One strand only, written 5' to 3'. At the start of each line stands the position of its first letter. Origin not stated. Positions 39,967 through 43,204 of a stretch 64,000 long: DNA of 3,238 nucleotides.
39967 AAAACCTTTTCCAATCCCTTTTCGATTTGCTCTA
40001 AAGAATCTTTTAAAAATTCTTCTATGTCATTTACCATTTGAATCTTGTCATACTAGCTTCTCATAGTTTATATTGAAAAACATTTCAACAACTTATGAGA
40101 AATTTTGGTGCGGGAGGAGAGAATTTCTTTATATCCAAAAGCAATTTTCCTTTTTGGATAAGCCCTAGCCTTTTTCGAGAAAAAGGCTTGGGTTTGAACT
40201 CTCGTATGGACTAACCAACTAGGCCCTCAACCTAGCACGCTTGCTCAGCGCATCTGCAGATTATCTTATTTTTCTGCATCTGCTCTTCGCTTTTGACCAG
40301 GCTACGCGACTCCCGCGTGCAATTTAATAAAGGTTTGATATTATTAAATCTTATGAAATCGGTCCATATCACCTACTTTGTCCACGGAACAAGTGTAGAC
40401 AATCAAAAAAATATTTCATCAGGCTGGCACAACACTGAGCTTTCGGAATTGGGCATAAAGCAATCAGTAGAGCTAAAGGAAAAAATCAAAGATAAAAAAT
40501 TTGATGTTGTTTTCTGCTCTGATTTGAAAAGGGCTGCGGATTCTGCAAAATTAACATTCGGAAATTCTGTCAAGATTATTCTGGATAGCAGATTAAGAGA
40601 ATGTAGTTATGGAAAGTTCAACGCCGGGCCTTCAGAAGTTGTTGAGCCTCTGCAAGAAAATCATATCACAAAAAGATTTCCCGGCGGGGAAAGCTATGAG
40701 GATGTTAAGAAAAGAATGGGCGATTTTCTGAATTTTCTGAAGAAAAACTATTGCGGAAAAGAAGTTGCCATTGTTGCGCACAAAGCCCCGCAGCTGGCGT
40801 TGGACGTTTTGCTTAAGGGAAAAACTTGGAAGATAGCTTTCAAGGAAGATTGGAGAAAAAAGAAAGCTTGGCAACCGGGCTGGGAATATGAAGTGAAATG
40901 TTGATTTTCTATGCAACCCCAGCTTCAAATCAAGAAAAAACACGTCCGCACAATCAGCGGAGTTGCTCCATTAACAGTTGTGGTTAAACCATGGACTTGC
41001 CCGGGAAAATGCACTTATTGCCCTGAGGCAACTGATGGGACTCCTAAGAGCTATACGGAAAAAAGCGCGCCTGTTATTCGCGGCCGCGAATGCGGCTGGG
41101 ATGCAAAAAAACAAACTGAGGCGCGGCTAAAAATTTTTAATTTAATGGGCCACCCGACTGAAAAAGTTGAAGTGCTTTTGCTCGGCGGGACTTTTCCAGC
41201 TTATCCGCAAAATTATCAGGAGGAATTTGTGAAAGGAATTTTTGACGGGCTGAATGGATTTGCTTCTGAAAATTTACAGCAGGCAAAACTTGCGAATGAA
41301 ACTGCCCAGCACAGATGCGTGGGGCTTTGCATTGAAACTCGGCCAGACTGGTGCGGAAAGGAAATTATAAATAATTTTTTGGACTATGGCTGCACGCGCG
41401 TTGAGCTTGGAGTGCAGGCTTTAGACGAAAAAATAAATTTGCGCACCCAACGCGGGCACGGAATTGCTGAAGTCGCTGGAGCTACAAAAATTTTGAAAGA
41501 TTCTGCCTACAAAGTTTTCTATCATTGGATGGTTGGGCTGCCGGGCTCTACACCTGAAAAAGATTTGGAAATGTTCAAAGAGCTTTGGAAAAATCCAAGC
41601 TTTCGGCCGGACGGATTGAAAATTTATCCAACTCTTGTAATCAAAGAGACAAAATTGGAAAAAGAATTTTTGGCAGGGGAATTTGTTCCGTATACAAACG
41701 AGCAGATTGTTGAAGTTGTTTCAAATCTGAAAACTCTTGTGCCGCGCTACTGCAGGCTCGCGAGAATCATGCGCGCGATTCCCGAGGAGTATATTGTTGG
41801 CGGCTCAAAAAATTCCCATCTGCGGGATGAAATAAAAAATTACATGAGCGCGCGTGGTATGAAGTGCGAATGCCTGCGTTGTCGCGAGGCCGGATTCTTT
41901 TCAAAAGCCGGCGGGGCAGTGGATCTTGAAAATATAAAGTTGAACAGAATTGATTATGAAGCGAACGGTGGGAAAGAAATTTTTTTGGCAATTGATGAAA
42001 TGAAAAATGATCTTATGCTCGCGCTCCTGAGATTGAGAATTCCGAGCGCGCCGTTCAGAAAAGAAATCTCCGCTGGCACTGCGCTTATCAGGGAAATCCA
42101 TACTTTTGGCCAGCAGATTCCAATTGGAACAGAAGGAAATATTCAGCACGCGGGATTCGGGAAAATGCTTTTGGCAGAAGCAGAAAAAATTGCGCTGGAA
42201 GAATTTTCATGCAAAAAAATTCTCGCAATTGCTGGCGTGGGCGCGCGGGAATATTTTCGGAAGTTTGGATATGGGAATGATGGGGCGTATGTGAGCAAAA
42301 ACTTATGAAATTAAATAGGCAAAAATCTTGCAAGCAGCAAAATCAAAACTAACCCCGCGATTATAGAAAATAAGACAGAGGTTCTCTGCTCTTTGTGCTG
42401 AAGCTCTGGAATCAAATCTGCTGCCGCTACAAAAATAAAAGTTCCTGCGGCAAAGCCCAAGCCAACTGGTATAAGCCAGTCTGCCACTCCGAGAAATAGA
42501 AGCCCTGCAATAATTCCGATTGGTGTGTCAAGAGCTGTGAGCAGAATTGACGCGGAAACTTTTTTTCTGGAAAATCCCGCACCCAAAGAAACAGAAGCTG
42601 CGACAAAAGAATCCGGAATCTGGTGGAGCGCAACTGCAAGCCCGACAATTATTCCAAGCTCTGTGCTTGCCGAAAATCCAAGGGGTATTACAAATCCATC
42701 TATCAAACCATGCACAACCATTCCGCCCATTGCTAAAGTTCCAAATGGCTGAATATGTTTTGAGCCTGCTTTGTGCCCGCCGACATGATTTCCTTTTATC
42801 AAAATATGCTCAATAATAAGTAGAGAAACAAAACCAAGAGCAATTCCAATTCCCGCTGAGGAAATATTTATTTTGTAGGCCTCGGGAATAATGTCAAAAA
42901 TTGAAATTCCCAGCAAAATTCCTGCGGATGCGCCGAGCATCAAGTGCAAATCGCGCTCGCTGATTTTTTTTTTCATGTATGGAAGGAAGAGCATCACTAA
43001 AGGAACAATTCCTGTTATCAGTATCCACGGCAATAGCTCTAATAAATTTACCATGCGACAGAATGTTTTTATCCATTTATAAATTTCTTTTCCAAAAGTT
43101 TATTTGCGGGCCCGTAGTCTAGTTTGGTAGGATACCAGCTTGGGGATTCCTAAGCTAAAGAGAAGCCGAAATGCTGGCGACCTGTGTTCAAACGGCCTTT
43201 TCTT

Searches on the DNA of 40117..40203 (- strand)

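Call 71: build_rna_model(alignment_id=A6)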
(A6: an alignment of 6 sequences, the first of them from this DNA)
Model R1 built from alignment A6 (6 sequences, 104 columns); structure: RNAalifold consensus.
model positions 88; base pairs 19; branch points 1; effective number of sequences 1.72; information 0.647 bits per position. Calibrated on 0.2 Mb of random sequence (short: E-values are rough).
structure used (alignment columns):
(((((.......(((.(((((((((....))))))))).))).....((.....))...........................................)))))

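Call 72: search_with_rna_model(model_id=R1, sources=[window, L007, L008, L009, L010, L011, L012, L013, L014, L015, L016, L017, L018, L019, L020, L021, L022, L023, L024, L025, L026, L027, L028, L029, L030, L031, L032, L033, L034, L036, L038, L039, L040], max_evalue=1)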
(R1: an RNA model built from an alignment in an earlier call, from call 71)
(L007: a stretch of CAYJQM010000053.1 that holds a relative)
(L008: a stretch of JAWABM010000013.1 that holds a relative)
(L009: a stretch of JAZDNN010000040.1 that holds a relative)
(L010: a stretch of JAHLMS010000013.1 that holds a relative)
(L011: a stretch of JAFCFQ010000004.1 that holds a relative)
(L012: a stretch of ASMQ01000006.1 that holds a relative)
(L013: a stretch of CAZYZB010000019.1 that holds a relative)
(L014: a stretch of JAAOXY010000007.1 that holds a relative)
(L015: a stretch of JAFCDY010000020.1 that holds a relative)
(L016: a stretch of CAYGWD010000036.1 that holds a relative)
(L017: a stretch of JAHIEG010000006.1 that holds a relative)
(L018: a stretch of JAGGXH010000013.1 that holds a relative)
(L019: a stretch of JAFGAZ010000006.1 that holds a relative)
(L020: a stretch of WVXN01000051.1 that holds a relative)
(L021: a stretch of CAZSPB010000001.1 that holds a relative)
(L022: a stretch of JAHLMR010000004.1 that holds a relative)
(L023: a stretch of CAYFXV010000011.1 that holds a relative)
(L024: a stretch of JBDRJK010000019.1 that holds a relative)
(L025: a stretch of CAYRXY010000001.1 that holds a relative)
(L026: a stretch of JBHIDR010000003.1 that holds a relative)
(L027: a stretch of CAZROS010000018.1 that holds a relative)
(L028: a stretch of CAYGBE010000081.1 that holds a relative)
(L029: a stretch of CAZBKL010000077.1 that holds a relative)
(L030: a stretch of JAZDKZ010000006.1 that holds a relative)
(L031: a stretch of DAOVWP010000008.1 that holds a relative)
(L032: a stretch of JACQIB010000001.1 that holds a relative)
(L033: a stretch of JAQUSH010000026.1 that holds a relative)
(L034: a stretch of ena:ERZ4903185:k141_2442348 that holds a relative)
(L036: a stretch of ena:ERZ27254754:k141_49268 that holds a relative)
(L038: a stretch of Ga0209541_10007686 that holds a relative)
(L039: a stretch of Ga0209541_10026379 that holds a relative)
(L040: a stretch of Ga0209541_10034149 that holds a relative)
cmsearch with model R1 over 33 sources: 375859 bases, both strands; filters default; matches with E-value up to 1: 18.
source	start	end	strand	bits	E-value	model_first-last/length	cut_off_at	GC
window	40117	40203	-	105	4e-19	1-88/88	no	0.37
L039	543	630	+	99.4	6.4e-18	1-88/88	no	0.4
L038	7425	7517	+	98.7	8.9e-18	1-88/88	no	0.33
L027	3408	3499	+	95.3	4.9e-17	1-88/88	no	0.49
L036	6803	6891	+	95.2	5.1e-17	1-88/88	no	0.4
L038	8364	8452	+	85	8e-15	1-88/88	no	0.4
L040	3024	3115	-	78.4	2.2e-13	1-88/88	no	0.5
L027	3147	3245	+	75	1.1e-12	1-88/88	no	0.34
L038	7595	7689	+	72.6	3.8e-12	1-88/88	no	0.47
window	43182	43283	+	37.7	0.00013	1-88/88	no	0.36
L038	8325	8414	-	26.3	0.036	1-88/88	no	0.43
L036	6771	6854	-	25.3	0.059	1-88/88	no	0.4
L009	2258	2338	+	24.4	0.096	1-88/88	no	0.43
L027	3366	3457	-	23.5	0.14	1-88/88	no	0.46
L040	3070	3150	+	22.4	0.25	1-88/88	no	0.46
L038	7436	7465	-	21.5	0.4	12-41/88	no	0.5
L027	2317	2390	-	20.5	0.65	1-88/88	no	0.35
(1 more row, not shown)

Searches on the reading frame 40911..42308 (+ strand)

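Call 14: search_protein_families(library=pfam, proteins=[window:40911-42308:+])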
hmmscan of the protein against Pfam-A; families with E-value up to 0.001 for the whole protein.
window:40911-42308:+ (465 aa): 2 families
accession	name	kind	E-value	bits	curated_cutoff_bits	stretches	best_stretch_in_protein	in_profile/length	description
PF16199.10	Radical_SAM_C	-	2.1e-18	66.6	31.9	1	233-312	1-83/85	Radical_SAM C-terminal domain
PF04055.27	Radical_SAM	-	2.5e-16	60.7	29.5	1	30-222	7-163/166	Radical SAM superfamily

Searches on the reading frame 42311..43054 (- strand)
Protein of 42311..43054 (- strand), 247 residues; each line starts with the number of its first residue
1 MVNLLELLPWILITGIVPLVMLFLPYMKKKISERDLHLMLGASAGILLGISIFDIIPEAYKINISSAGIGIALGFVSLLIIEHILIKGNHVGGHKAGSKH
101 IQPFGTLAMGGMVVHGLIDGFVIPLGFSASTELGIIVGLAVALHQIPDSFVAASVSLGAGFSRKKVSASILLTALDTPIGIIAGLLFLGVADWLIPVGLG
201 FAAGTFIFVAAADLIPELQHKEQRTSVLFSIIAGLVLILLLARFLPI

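Call 14: search_protein_families(library=pfam, proteins=[window:42311-43054:-])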
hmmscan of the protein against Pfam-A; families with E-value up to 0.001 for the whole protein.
window:42311-43054:- (247 aa): 1 family
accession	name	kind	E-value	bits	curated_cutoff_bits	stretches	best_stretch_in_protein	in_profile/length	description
PF02535.28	Zip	-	9e-27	94.6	35.1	2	106-242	179-323/323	ZIP Zinc transporter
